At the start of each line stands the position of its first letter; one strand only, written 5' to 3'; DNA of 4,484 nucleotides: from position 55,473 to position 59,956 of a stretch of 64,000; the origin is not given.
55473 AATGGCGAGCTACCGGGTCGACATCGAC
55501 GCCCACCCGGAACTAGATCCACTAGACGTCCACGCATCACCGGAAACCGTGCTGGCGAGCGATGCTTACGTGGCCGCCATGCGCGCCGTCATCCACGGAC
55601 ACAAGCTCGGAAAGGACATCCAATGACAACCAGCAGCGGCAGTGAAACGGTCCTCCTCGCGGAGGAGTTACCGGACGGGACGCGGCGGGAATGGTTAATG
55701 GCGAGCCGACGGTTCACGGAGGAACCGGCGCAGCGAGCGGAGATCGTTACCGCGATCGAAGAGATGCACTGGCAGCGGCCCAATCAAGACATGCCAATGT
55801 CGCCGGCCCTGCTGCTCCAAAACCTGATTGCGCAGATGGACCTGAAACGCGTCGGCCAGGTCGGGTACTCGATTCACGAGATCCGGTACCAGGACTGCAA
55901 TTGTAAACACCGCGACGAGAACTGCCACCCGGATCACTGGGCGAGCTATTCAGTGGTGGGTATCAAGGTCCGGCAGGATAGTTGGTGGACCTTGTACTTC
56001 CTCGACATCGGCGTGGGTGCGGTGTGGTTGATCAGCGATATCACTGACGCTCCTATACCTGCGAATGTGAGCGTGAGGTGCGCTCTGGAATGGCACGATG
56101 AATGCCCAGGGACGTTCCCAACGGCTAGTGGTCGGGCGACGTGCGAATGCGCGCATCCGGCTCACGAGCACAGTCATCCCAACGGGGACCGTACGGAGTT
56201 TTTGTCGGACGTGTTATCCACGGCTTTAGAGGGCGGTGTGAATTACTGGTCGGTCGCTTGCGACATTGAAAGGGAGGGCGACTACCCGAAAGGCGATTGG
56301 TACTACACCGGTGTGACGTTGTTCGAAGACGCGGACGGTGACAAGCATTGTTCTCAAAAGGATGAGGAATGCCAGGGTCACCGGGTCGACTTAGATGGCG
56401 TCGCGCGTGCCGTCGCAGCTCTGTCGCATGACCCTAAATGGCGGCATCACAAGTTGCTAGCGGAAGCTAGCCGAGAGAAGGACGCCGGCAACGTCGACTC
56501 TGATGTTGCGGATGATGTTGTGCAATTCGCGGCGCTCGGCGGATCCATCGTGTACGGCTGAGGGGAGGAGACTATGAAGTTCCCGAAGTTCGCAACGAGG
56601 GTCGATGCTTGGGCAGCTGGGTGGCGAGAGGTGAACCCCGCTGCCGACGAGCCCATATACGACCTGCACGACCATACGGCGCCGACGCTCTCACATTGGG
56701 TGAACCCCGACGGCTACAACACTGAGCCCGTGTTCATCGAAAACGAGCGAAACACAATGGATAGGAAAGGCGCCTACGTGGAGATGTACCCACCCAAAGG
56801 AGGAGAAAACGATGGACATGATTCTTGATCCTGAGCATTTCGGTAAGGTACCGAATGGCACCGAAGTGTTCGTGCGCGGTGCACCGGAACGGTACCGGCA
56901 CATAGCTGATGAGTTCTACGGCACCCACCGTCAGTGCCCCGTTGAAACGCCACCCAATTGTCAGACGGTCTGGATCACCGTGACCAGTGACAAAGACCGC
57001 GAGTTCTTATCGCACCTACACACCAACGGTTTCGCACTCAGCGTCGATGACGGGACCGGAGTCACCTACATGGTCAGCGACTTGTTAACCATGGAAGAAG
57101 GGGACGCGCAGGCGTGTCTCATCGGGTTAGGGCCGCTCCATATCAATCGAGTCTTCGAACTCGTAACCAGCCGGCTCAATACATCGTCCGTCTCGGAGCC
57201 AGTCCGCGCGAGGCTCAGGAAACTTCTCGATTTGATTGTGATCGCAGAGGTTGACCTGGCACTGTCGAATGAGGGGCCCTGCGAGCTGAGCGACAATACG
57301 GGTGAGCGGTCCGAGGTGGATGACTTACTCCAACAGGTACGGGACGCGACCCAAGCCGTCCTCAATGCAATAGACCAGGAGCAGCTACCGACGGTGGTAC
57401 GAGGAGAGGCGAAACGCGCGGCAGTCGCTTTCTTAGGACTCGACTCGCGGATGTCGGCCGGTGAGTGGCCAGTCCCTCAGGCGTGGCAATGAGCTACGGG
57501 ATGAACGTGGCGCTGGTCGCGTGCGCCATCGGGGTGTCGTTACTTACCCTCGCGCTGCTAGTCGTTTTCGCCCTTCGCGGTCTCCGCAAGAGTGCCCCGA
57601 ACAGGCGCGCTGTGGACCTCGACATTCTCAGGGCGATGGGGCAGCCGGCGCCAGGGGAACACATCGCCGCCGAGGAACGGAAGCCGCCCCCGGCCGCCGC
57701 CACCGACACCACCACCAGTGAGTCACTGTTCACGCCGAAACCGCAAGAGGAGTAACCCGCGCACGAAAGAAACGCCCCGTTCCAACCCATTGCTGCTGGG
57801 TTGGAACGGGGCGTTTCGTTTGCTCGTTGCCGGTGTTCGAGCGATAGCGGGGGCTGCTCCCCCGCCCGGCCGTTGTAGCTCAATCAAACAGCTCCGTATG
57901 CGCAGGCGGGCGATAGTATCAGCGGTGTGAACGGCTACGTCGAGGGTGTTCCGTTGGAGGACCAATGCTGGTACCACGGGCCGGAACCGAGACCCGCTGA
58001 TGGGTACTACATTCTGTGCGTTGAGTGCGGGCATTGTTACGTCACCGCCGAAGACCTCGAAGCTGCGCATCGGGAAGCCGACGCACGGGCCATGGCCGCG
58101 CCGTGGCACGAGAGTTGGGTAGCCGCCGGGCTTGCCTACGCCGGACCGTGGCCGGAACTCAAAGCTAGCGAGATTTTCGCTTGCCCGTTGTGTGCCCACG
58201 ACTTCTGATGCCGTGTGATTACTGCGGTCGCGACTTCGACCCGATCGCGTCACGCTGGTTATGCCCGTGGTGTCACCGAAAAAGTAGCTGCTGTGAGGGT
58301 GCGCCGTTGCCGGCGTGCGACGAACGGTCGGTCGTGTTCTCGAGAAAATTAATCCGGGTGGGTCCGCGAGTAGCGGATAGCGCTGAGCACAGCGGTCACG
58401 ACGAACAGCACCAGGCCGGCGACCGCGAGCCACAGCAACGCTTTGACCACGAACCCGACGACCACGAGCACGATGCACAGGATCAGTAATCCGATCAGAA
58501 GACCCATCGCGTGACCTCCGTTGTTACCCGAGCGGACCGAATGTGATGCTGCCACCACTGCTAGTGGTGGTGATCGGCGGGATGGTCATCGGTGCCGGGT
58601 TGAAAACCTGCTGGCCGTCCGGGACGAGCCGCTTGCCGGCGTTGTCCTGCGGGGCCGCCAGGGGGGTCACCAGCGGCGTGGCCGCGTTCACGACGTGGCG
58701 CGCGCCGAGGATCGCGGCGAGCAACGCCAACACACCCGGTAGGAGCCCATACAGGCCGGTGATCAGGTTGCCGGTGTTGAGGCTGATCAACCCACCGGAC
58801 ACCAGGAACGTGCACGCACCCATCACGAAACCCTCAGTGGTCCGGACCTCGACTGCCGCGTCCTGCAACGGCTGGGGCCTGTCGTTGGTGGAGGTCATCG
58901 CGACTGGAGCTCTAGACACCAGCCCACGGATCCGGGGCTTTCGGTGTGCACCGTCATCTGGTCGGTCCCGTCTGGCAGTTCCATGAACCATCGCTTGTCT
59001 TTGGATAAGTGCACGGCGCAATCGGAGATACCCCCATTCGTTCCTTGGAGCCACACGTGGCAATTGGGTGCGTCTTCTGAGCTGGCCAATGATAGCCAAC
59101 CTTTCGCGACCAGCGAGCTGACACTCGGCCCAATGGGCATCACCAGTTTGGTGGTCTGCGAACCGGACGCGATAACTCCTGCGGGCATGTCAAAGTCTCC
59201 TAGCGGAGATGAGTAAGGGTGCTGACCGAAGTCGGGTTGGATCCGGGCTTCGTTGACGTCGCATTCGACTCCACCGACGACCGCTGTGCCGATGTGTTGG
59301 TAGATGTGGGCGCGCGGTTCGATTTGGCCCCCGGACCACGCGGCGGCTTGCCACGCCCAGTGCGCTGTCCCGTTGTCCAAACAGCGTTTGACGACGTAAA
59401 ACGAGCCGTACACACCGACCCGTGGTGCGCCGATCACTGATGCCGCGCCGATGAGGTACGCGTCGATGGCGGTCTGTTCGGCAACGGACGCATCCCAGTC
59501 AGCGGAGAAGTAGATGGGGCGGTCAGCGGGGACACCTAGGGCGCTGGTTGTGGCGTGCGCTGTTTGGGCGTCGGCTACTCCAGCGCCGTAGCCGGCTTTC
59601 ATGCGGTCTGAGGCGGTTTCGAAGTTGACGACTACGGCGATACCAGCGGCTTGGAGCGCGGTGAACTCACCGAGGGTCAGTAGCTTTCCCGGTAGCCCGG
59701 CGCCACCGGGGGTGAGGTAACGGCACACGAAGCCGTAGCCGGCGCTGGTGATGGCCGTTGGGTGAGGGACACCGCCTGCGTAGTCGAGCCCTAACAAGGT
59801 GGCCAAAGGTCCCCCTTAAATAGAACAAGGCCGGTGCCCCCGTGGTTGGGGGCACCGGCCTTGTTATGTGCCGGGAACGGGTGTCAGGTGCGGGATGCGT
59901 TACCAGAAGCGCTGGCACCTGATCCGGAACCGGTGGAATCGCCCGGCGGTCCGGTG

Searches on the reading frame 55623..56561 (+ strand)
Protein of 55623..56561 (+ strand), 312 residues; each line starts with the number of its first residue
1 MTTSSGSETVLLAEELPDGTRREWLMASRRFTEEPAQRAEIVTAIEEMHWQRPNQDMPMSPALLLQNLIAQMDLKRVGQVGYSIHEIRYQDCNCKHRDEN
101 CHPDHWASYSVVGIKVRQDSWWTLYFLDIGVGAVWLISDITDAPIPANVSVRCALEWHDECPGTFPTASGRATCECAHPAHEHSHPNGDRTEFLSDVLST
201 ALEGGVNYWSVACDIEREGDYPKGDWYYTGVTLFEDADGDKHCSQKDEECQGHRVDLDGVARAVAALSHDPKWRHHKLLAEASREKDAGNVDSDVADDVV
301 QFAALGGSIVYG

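Call 18: search_protein_families(library=phrogs, proteins=[window:55623-56561:+], max_evalue=0.001)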
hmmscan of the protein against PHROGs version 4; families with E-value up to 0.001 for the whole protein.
window:55623-56561:+ (312 aa): 1 family
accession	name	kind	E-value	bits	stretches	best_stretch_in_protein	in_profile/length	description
phrog_2355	-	unknown function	2.5e-19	71.1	1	188-312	10-146/146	-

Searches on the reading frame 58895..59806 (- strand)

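Call 18: search_protein_families(library=phrogs, proteins=[window:58895-59806:-], max_evalue=0.001)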
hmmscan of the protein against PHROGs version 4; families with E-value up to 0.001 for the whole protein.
window:58895-59806:- (303 aa): 3 families
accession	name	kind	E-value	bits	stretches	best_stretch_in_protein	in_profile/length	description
phrog_13480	-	lysis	8.9e-38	131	1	15-206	18-223/234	endolysin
phrog_28089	-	lysis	3.6e-19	69.2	1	1-203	18-237/1141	endolysin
phrog_15213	-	unknown function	3.7e-10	39.9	1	20-150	311-443/781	-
